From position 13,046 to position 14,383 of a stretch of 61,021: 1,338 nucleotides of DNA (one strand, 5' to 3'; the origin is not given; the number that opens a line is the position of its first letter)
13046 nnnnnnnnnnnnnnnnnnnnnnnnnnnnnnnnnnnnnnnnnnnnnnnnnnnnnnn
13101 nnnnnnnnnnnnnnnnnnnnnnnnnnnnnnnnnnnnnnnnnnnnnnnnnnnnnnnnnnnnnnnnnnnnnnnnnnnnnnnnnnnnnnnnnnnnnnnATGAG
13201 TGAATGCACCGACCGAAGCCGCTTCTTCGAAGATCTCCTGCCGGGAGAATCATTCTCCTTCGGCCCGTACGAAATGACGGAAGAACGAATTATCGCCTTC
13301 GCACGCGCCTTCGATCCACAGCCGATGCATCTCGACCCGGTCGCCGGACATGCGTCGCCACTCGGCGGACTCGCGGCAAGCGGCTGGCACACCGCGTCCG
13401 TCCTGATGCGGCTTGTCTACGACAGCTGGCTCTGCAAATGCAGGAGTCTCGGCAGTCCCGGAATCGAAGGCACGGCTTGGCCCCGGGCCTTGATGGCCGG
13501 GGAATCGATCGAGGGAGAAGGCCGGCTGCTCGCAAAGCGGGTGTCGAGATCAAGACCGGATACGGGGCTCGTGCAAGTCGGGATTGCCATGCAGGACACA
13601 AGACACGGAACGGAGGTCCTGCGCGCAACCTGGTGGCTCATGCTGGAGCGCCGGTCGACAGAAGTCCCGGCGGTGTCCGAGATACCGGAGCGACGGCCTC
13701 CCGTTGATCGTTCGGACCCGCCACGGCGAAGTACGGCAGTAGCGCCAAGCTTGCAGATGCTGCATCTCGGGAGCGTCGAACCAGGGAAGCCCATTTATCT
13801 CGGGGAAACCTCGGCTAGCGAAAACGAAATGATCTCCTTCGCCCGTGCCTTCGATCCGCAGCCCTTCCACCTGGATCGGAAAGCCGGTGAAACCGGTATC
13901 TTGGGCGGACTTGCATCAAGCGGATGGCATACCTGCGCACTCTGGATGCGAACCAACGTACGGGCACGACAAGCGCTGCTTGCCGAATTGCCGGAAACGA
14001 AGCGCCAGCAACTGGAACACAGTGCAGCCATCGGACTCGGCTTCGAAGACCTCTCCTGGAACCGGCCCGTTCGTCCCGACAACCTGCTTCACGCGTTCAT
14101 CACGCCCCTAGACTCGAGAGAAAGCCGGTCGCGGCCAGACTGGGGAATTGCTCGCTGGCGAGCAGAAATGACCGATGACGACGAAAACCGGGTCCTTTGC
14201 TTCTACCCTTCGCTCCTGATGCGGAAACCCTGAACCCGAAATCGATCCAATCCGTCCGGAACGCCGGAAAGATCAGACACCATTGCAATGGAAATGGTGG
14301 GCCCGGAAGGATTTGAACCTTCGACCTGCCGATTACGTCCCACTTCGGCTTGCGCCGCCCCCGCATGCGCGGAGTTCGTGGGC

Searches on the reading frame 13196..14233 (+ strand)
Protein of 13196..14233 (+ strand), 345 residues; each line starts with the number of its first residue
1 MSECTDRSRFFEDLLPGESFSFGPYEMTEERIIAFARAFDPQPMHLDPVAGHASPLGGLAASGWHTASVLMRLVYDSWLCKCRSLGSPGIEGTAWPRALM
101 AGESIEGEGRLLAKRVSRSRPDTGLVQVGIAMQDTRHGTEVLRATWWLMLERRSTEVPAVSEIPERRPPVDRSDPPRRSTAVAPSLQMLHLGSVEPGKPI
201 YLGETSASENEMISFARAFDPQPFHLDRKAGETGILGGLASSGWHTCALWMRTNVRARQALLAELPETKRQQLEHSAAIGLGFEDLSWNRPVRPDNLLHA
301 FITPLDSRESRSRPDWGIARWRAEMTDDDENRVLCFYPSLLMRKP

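Call 8: search_protein_families(library=ncbifam, proteins=[window:13196-14233:+])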
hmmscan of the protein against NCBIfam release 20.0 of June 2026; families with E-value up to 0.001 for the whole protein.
window:13196-14233:+ (345 aa): 2 families
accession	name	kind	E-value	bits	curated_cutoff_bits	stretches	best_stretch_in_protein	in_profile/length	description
NF038241.1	RipB_Ich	equivalog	1.1e-08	35.2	340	0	97-153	110-165/175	(R)-specific enoyl-CoA hydratase RipB/Ich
NF041625.1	methfumCoahyd_Halo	equivalog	1.6e-08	34.1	560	1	281-338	103-161/358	2-methylfumaryl-CoA hydratase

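Call 9: find_encoding_contigs(protein=window:13196-14233:+, flank=10000, max_places=10)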
Protein window:13196-14233:+ (345 aa): 1 contig read that carries it; 1 place shown.
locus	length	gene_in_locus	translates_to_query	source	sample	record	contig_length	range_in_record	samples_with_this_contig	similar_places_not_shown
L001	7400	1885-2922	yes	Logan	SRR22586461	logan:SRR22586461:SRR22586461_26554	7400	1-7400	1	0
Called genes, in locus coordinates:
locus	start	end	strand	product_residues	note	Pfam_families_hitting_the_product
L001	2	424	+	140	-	?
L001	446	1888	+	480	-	PF01565:FAD_binding_4, PF02913:FAD-oxidase_C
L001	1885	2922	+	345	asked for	PF01575:MaoC_dehydratas, PF19315:MC_hydratase (faint), PF01575:MaoC_dehydratas (weak)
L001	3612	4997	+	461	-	PF01523:PmbA_TldD_1st, PF19290:PmbA_TldD_2nd, PF19289:PmbA_TldD_3rd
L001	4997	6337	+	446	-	PF01523:PmbA_TldD_1st, PF19290:PmbA_TldD_2nd (faint), PF19289:PmbA_TldD_3rd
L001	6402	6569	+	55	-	-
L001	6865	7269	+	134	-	-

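Call 39: find_homologous_proteins(query=window:13196-14233:+, max_evalue=1e-40)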
Query window:13196-14233:+ (345 aa): 949 proteins with E <= 1e-40 among 6387 candidates; the best 120 are listed.
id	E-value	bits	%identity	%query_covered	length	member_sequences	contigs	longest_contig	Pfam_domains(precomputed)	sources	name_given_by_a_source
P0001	9.1e-234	793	100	100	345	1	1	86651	PF19315.6,PF01575.26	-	-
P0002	3.7e-191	653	83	98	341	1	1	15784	PF19315.6,PF01575.26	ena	-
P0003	1.1e-145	503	63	100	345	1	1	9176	PF13452.12,PF01575.26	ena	-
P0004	1.5e-142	493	63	100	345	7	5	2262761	PF19315.6,PF01575.26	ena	-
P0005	7.8e-142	491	64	100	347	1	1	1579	PF01575.26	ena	-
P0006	1.2e-141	490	63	100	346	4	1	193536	PF01575.26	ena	-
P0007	1.6e-141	489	62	100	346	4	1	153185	PF19315.6,PF01575.26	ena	-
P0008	9.5e-141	487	64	100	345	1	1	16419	PF01575.26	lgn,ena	-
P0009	4.3e-134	465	62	99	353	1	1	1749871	PF13452.12,PF01575.26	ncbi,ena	-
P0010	6.0e-101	356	54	100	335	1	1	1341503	PF01575.26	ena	-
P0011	1.1e-97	345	47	100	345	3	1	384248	PF13452.12,PF19315.6,PF01575.26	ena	-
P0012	6.4e-97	343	49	99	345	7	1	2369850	PF13452.12,PF01575.26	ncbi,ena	-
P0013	2.9e-92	327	59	74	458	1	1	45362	PF01575.26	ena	-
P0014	3.7e-90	321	47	98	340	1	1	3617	PF13452.12,PF19315.6,PF01575.26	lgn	-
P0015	3.7e-89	317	58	77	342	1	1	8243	PF01575.26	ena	-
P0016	8.9e-87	309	45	98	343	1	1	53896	PF19315.6,PF01575.26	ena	-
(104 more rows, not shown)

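Call 40: find_encoding_contigs(protein=P0002, flank=4000, max_places=1)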
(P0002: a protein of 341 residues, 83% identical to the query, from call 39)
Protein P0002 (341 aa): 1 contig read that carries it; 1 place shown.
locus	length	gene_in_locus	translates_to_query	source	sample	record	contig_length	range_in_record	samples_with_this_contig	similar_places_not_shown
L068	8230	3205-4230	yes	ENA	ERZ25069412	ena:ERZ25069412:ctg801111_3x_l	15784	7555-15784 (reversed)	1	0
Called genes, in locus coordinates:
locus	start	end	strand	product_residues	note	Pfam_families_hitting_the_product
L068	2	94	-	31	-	?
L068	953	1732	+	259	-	PF00378:ECH_1, PF16113:ECH_2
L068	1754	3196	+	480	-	PF01565:FAD_binding_4, PF02913:FAD-oxidase_C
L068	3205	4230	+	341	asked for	PF01575:MaoC_dehydratas, PF19315:MC_hydratase (faint)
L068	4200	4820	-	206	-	-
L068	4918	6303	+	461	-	PF01523:PmbA_TldD_1st, PF19290:PmbA_TldD_2nd, PF19289:PmbA_TldD_3rd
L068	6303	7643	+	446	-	PF01523:PmbA_TldD_1st, PF19290:PmbA_TldD_2nd (weak), PF19289:PmbA_TldD_3rd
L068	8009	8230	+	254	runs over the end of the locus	PF20464:MmeI_N, PF20465:MmeI_hel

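Call 41: find_encoding_contigs(protein=P0004, flank=4000, max_places=1)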
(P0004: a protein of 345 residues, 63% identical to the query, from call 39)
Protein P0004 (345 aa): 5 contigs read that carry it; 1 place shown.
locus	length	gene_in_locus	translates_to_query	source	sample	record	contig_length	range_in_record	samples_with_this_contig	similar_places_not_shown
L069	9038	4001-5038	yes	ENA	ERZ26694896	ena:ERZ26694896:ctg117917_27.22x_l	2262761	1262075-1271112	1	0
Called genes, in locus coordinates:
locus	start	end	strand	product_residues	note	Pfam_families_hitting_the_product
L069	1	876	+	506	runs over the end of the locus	PF00501:AMP-binding, PF13193:AMP-binding_C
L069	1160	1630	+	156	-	-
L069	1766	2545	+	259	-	PF00378:ECH_1, PF16113:ECH_2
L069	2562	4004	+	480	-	PF01565:FAD_binding_4, PF02913:FAD-oxidase_C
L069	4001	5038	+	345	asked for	PF01575:MaoC_dehydratas, PF19315:MC_hydratase (faint), PF01575:MaoC_dehydratas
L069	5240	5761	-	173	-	-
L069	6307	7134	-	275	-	PF07676:PD40 (faint), PF26549:Tricorn_N (weak)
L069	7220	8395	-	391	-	PF01408:GFO_IDH_MocA, PF22725:GFO_IDH_MocA_C3, PF02894:GFO_IDH_MocA_C (weak)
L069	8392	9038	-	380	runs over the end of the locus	PF00356:LacI, PF00532:Peripla_BP_1, PF13377:Peripla_BP_3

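Call 42: find_encoding_contigs(protein=P0006, flank=4000, max_places=1)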
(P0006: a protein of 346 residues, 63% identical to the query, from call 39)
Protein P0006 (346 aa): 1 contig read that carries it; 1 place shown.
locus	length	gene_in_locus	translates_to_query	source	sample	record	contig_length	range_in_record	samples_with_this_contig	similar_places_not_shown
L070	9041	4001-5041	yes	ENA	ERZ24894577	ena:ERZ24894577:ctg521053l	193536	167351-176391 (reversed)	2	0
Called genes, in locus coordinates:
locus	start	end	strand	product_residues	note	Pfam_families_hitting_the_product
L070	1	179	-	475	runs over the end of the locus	PF01875:Memo, PF01871:AMMECR1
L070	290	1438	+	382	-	PF04055:Radical_SAM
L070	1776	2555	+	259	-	PF00378:ECH_1, PF16113:ECH_2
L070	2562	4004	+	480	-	PF01565:FAD_binding_4, PF02913:FAD-oxidase_C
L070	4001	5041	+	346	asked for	PF01575:MaoC_dehydratas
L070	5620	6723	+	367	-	PF02746:MR_MLE_N, PF13378:MR_MLE_C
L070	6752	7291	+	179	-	-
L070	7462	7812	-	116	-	PF13304:AAA_21, PF13175:AAA_15 (weak)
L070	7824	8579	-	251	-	PF13304:AAA_21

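Call 43: find_encoding_contigs(protein=P0010, flank=4000, max_places=1)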
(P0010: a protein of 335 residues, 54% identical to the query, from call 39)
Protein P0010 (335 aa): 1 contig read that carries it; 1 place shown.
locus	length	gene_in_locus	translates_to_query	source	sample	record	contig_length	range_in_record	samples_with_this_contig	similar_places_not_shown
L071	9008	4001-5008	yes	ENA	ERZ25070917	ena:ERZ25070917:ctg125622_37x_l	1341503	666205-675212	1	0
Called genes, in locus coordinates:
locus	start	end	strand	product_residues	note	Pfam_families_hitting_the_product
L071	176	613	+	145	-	-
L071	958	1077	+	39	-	-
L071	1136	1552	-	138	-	PF00903:Glyoxalase (weak), PF06983:3-dmu-9_3-mt (weak)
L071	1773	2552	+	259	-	PF00378:ECH_1, PF16113:ECH_2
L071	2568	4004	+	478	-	PF01565:FAD_binding_4, PF02913:FAD-oxidase_C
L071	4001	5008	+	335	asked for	PF01575:MaoC_dehydratas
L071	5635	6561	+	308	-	PF01925:TauE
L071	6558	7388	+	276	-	PF09608:Alph_Pro_TM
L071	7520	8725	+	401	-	PF01053:Cys_Met_Meta_PP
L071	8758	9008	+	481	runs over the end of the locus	PF02386:TrkH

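Call 44: find_encoding_contigs(protein=P0011, flank=4000, max_places=1)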
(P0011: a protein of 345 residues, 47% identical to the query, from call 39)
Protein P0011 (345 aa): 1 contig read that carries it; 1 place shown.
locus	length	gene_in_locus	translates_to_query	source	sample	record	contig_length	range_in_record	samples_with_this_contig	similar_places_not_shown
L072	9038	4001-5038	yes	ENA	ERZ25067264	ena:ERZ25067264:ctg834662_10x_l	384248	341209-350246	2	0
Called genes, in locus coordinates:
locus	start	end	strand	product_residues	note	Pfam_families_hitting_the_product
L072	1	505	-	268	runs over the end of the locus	PF01209:Ubie_methyltran, PF13489:Methyltransf_23, PF13649:Methyltransf_25, PF13847:Methyltransf_31, PF08241:Methyltransf_11, PF08242:Methyltransf_12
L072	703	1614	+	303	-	PF01149:Fapy_DNA_glyco, PF06831:H2TH, PF06827:zf-FPG_IleRS (weak)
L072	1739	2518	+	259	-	PF00378:ECH_1, PF16113:ECH_2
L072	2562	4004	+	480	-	PF01565:FAD_binding_4, PF02913:FAD-oxidase_C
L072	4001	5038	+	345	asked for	PF19315:MC_hydratase (faint), PF01575:MaoC_dehydratas, PF13452:FAS1_DH_region (faint), PF01575:MaoC_dehydratas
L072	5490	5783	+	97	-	-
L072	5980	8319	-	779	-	PF14236:DruA, PF14706:Tnp_DNA_bind (faint), PF02281:Dimer_Tnp_Tn5 (weak)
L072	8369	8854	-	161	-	-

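Call 45: find_encoding_contigs(protein=P0016, flank=4000, max_places=1)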
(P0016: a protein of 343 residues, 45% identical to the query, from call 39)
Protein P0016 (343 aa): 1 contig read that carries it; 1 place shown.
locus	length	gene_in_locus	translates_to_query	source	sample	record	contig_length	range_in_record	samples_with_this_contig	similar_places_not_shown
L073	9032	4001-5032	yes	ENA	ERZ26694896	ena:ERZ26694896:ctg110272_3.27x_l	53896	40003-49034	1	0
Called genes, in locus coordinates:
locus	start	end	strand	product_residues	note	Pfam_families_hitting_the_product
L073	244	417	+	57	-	-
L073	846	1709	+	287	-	PF01149:Fapy_DNA_glyco, PF06831:H2TH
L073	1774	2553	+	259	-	PF00378:ECH_1, PF16113:ECH_2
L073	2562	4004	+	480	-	PF01565:FAD_binding_4, PF02913:FAD-oxidase_C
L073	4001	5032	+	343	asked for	PF01575:MaoC_dehydratas, PF19315:MC_hydratase (faint), PF01575:MaoC_dehydratas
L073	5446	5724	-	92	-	PF04977:DivIC (weak)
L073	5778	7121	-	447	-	PF03952:Enolase_N, PF00113:Enolase_C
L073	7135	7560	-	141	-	PF01475:FUR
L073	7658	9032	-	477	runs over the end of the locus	PF02463:SMC_N, PF13304:AAA_21 (weak)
